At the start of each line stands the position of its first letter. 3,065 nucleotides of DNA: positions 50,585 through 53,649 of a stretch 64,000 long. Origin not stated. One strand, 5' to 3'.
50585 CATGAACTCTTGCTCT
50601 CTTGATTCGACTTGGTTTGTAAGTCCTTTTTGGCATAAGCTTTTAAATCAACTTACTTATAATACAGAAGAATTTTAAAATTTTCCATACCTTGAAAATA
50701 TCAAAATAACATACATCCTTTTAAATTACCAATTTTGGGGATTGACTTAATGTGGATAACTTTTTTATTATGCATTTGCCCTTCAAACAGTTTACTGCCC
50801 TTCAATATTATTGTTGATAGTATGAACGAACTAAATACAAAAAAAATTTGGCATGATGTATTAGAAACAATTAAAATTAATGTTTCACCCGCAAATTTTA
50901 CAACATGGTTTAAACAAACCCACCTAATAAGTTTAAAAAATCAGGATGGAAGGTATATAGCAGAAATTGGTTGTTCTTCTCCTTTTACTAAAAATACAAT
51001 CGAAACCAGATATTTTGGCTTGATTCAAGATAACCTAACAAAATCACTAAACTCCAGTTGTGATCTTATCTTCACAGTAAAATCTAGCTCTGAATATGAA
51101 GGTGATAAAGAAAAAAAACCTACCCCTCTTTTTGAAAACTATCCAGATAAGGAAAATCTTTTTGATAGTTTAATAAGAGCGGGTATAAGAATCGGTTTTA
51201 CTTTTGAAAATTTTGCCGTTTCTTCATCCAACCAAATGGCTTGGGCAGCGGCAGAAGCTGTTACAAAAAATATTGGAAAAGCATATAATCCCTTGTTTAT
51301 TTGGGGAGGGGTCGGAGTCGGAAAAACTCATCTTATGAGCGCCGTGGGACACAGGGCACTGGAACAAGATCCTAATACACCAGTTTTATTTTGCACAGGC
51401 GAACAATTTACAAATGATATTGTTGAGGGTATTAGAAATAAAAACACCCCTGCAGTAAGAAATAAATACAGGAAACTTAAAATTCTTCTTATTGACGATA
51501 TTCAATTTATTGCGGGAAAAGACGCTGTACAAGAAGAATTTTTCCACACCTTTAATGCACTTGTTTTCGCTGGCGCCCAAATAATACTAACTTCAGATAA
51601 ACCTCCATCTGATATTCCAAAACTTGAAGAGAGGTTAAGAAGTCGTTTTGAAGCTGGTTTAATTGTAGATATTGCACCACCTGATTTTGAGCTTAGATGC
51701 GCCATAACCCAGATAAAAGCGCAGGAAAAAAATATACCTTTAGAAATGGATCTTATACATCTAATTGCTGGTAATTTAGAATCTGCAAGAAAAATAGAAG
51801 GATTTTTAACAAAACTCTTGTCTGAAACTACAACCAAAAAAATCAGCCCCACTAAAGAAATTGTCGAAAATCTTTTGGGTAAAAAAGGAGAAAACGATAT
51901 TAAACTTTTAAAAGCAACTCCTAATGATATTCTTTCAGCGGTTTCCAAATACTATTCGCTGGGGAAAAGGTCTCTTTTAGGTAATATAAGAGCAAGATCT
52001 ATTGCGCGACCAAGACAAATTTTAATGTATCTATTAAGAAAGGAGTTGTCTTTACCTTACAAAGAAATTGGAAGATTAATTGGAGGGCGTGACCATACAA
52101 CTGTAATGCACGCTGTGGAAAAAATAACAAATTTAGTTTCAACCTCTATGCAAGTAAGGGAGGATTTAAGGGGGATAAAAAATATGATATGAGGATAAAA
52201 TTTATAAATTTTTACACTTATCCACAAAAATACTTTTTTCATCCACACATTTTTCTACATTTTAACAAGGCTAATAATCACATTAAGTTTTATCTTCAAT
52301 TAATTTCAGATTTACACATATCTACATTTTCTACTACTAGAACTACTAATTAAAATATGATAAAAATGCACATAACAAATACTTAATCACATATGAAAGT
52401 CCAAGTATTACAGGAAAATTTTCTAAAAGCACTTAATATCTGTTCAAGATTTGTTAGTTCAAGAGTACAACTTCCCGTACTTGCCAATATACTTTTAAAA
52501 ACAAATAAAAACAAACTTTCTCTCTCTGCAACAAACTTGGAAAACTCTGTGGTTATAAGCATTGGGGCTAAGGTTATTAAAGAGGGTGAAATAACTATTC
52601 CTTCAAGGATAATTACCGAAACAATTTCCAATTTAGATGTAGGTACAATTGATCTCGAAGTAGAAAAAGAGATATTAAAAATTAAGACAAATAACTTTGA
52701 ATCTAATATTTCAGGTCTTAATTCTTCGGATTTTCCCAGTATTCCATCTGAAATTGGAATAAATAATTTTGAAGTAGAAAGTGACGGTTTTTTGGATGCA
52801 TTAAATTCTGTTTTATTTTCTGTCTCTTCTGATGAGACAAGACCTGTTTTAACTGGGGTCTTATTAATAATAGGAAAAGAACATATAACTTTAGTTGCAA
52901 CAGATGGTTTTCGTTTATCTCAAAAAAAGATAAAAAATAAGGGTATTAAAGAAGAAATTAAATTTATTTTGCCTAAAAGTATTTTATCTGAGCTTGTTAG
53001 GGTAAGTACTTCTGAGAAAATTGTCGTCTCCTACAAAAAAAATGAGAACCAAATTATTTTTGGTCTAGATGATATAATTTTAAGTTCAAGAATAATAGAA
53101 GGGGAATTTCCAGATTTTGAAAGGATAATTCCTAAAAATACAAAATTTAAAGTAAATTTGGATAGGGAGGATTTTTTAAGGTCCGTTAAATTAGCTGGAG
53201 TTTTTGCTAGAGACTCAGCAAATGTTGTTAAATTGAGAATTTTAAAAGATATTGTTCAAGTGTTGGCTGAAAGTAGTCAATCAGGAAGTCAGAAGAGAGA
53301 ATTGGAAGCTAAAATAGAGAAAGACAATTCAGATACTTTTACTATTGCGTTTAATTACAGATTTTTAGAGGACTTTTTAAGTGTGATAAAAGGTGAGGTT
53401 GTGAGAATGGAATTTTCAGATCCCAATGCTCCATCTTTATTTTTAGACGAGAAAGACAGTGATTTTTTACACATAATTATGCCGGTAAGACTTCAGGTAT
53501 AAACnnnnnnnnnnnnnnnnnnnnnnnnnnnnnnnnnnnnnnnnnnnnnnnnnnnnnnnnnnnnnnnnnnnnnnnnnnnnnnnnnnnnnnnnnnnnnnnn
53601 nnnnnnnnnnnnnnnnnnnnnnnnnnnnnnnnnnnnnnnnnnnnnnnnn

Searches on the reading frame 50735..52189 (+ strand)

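Call 17: search_protein_families(library=pfam, proteins=[window:50735-52189:+], max_evalue=0.01)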
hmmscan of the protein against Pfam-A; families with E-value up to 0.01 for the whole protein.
window:50735-52189:+ (485 aa): 10 families
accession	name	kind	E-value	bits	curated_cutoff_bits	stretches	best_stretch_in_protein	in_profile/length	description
PF00308.24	Bac_DnaA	-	6.8e-60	202.4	23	1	155-312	5-162/162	Bacterial DnaA ATPAse domain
PF08299.17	Bac_DnaA_C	-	4.3e-24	84.8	31.5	1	397-464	2-69/69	Bacterial dnaA protein helix-turn-helix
PF11638.13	DnaA_N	-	2.9e-09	36.9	24.6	1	37-101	2-63/65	DnaA N-terminal domain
PF01695.23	IstB_IS21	-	1.4e-06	28.5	24.1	1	187-290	95-195/238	IstB-like ATP binding protein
PF00004.35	AAA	-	1.9e-05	25.6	21.2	1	188-306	2-124/131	ATPase family associated with various cellular activities (AAA)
PF03969.22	AFG1_ATPase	-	4.9e-05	22.9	27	1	175-294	47-171/361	AFG1-like ATPase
PF23007.1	DnaA_N-like_STI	-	0.0013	19.2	27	1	30-107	5-78/86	STICHEL, DnaA_N-like alpha-beta domain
PF13401.12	AAA_22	-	0.0019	18.9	27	0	186-235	7-60/130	AAA domain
PF13173.12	AAA_14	-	0.009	16.5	27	0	185-288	3-98/129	AAA domain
PF04851.21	ResIII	-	0.0099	16.2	22.5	0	168-255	7-84/164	Type III restriction enzyme, res subunit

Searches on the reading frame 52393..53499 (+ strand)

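Call 17: search_protein_families(library=pfam, proteins=[window:52393-53499:+], max_evalue=0.01)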
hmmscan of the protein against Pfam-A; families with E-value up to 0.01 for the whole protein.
window:52393-53499:+ (369 aa): 3 families
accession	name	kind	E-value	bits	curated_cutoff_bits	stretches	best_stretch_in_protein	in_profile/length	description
PF00712.24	DNA_pol3_beta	-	5.4e-28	98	24.4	2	1-118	1-120/120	DNA polymerase III beta subunit, N-terminal domain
PF02767.21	DNA_pol3_beta_2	-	1.1e-27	97.1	27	1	128-241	2-116/116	DNA polymerase III beta subunit, central domain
PF02768.20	DNA_pol3_beta_3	-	3.6e-21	75.7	27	1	244-366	2-121/121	DNA polymerase III beta subunit, C-terminal domain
